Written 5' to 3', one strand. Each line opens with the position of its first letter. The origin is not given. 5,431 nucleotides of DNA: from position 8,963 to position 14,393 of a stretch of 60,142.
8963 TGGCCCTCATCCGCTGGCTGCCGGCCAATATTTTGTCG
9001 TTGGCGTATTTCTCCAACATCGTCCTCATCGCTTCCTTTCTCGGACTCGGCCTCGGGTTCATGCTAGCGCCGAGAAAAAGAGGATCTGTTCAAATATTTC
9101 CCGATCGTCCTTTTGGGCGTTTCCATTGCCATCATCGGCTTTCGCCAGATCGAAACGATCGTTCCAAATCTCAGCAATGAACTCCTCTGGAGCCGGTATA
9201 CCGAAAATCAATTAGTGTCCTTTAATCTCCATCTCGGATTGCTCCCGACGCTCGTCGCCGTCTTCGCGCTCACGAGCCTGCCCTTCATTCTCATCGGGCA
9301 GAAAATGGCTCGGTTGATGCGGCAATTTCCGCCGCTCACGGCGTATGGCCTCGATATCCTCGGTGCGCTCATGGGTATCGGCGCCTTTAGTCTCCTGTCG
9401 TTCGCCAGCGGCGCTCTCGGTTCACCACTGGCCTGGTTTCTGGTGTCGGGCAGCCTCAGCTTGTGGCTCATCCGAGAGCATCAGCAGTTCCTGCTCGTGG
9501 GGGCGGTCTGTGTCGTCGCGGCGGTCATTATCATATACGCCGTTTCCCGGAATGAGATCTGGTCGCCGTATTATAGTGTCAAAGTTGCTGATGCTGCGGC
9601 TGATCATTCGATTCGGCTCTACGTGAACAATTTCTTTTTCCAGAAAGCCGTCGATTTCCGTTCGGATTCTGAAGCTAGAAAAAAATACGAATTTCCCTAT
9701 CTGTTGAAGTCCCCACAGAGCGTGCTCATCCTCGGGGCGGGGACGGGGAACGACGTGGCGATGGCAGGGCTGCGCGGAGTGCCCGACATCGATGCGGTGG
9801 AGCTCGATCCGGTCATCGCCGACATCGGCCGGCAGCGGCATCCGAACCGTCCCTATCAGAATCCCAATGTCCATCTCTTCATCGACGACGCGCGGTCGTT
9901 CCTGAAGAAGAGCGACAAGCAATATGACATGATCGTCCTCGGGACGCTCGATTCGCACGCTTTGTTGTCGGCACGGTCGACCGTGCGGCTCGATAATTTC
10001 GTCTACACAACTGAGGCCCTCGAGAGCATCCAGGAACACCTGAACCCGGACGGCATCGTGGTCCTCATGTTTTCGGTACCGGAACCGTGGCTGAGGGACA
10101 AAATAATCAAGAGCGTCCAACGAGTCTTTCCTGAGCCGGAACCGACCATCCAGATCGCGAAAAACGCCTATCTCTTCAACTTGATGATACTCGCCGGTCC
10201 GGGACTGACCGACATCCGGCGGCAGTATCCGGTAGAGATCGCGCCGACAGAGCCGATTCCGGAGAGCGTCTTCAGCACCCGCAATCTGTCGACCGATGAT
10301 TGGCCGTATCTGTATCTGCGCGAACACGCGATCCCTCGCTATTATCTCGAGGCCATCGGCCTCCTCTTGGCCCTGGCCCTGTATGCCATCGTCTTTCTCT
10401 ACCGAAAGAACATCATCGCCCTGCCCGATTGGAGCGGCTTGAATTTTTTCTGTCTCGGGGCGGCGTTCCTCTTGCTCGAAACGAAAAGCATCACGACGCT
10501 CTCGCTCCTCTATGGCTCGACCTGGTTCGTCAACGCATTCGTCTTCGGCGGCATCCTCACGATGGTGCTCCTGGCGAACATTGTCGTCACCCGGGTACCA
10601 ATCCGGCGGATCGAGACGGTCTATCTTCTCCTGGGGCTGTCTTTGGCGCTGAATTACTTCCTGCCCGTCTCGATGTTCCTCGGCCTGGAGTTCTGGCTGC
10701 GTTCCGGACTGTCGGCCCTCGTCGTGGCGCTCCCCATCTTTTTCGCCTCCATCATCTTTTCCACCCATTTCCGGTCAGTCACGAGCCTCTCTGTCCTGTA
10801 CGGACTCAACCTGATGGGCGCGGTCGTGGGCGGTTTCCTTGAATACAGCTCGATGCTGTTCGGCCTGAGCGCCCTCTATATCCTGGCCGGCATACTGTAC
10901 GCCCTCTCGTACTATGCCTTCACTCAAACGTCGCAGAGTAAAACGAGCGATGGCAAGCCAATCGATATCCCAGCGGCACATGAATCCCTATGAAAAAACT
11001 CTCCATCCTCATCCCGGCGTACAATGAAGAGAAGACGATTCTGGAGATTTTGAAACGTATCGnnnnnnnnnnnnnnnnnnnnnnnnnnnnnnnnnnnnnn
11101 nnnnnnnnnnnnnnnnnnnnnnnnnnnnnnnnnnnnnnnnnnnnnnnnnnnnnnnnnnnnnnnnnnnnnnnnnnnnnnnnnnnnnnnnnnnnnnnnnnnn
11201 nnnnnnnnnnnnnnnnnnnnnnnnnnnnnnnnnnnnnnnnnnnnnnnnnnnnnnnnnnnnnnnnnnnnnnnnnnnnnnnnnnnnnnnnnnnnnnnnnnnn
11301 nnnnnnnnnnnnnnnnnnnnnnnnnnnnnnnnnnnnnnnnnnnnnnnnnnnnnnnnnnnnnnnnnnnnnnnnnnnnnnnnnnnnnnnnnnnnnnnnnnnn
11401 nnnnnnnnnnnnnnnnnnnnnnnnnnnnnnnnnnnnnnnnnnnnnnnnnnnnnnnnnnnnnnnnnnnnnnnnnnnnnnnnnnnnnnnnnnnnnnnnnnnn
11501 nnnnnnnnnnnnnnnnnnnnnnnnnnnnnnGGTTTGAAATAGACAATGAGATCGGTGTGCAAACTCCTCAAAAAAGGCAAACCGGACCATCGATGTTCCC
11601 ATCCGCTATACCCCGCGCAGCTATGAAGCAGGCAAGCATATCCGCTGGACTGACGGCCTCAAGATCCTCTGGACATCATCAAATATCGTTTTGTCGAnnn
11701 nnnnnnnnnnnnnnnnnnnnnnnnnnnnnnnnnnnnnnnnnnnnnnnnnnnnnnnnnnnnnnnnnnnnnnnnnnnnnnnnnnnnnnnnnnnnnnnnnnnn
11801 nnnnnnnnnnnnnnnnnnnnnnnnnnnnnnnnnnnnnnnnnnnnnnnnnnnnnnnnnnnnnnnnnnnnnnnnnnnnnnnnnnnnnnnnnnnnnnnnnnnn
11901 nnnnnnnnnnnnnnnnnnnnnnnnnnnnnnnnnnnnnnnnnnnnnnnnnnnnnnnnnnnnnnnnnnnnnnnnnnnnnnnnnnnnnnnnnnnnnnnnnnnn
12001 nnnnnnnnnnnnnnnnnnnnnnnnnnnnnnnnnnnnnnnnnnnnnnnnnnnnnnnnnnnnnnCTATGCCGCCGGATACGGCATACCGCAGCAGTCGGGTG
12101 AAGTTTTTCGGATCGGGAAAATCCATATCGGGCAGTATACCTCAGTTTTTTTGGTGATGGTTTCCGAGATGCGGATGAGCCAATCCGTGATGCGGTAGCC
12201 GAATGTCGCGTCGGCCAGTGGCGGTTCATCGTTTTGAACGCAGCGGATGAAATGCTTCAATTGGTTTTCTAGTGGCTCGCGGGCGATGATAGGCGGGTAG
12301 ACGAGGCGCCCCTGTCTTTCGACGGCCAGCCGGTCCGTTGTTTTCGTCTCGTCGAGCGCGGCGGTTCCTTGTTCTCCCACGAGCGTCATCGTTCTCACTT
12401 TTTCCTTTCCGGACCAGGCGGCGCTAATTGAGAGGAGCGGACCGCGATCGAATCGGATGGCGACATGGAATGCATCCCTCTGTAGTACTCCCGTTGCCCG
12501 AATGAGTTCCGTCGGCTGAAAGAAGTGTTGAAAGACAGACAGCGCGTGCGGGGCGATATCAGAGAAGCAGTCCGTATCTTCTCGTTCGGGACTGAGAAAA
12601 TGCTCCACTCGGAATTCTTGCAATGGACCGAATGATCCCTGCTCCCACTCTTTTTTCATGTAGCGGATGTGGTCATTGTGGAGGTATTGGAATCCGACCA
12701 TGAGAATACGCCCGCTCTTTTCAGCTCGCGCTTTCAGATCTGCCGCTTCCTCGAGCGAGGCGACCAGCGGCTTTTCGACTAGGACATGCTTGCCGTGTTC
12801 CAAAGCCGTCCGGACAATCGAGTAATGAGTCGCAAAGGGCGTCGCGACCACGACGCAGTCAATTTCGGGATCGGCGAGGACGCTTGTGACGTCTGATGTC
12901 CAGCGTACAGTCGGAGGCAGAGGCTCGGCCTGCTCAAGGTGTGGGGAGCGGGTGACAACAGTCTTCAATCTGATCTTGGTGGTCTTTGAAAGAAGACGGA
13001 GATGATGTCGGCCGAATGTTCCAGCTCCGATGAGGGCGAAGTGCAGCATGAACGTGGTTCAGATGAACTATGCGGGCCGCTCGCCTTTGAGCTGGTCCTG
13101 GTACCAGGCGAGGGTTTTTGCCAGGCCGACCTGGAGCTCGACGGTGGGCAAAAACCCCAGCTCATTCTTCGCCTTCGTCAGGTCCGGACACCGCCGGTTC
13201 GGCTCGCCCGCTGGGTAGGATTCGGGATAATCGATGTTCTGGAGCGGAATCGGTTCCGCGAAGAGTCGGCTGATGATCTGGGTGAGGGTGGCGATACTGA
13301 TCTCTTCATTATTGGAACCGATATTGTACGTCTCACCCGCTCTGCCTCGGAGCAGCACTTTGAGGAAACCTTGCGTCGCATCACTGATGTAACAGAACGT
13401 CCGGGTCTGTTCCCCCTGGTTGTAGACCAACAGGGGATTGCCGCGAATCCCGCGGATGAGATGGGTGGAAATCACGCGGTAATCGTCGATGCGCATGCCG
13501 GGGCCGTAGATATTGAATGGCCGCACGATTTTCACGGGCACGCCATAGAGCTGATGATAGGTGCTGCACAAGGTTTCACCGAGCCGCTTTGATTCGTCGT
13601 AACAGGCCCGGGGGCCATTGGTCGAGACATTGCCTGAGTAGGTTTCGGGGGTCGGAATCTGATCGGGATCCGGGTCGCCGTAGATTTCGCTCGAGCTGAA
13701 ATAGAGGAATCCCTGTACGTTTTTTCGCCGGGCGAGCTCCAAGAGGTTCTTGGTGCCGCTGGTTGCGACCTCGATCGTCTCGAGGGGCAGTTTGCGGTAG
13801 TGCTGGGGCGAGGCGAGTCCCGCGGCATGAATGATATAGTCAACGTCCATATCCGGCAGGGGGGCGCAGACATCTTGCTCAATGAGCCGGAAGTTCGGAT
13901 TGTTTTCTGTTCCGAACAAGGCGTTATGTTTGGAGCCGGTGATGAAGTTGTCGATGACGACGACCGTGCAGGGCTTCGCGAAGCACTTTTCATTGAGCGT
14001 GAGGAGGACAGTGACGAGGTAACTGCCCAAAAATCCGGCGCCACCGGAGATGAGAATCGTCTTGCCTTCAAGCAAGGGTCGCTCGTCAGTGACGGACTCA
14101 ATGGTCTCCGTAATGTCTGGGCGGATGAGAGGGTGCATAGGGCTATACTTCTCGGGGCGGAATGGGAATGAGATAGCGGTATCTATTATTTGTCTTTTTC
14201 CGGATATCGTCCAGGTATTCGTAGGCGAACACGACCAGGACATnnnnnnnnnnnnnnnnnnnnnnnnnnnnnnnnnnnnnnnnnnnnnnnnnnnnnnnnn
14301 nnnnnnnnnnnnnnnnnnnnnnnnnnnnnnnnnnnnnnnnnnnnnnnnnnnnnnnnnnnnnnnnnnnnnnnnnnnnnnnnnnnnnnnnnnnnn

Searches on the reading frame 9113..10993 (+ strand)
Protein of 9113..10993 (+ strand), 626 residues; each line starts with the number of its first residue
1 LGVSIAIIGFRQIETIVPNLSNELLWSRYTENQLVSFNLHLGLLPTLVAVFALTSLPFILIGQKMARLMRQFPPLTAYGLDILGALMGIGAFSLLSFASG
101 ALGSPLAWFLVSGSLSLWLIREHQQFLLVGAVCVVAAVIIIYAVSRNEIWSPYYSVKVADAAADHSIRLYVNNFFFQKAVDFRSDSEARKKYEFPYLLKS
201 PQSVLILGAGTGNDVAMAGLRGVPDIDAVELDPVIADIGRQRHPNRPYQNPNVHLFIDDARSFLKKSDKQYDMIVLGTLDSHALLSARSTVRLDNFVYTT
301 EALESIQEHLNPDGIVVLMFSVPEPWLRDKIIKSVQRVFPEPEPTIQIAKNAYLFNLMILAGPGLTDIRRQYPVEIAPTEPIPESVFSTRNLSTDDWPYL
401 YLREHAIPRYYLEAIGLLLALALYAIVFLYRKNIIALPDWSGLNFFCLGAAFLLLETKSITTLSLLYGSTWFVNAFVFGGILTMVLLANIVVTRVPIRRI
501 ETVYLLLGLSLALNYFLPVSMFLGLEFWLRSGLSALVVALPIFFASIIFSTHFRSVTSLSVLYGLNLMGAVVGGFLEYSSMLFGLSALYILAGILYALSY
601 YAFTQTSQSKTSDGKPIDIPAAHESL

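Call 14: search_protein_families(library=pfam, proteins=[window:9113-10993:+])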
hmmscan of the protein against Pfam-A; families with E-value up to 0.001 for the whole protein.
window:9113-10993:+ (626 aa): 4 families
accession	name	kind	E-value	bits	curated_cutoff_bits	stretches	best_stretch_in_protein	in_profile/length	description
PF01564.23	Spermine_synth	-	1.1e-10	41.9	22.9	1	199-338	17-148/186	Spermine/spermidine synthase domain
PF13489.12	Methyltransf_23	-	8.7e-05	22.7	27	1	194-319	17-117/164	Methyltransferase domain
PF08242.18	Methyltransf_12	-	0.00042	21.4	30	1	205-315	1-97/98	Methyltransferase domain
PF13649.12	Methyltransf_25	-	0.00095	20.3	27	0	204-278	1-73/97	Methyltransferase domain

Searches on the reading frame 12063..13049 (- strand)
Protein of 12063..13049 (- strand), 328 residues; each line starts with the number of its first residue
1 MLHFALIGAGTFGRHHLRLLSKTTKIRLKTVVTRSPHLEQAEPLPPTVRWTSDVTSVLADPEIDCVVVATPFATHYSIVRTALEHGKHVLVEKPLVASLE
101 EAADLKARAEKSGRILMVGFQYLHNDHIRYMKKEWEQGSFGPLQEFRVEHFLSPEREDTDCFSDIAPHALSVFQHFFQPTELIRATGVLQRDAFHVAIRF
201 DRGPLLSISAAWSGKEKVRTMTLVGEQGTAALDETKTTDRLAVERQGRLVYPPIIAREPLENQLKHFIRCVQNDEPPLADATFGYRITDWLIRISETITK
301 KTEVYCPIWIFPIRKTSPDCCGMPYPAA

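Call 14: search_protein_families(library=pfam, proteins=[window:12063-13049:-])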
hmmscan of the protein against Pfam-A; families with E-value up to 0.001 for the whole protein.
window:12063-13049:- (328 aa): 4 families
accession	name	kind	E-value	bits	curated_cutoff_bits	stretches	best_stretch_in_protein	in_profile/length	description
PF01408.29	GFO_IDH_MocA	-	2.5e-27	96.4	24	1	3-120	2-120/120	Oxidoreductase family, NAD-binding Rossmann fold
PF03447.22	NAD_binding_3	-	1.7e-07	32.4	24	1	8-117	1-114/116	Homoserine dehydrogenase, NAD binding domain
PF22725.1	GFO_IDH_MocA_C3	-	3e-06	27.7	27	1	146-230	31-123/124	GFO/IDH/MocA C-terminal domain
PF03435.24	Sacchrp_dh_NADP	-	0.00013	22.8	25.1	1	6-115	3-127/129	Saccharopine dehydrogenase NADP binding domain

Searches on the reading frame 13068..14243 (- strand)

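Call 14: search_protein_families(library=pfam, proteins=[window:13068-14243:-])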
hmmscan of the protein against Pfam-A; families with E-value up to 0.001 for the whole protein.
window:13068-14243:- (391 aa): 5 families
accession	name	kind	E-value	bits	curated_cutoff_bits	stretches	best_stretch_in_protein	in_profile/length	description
PF01370.27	Epimerase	-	1.4e-48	165.8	20.9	1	63-309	1-240/240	NAD dependent epimerase/dehydratase family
PF16363.11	GDP_Man_Dehyd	-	3.6e-35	122.4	27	1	64-376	1-331/332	GDP-mannose 4,6 dehydratase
PF07993.18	NAD_binding_4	-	9.3e-13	48.4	20.1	1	133-247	88-209/258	Male sterility protein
PF01073.25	3Beta_HSD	-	2.8e-12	46.7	22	1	64-251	1-187/280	3-beta hydroxysteroid dehydrogenase/isomerase family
PF02719.21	Polysacc_synt_2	-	6.2e-05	22.7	20.2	0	63-184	1-128/293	Polysaccharide biosynthesis protein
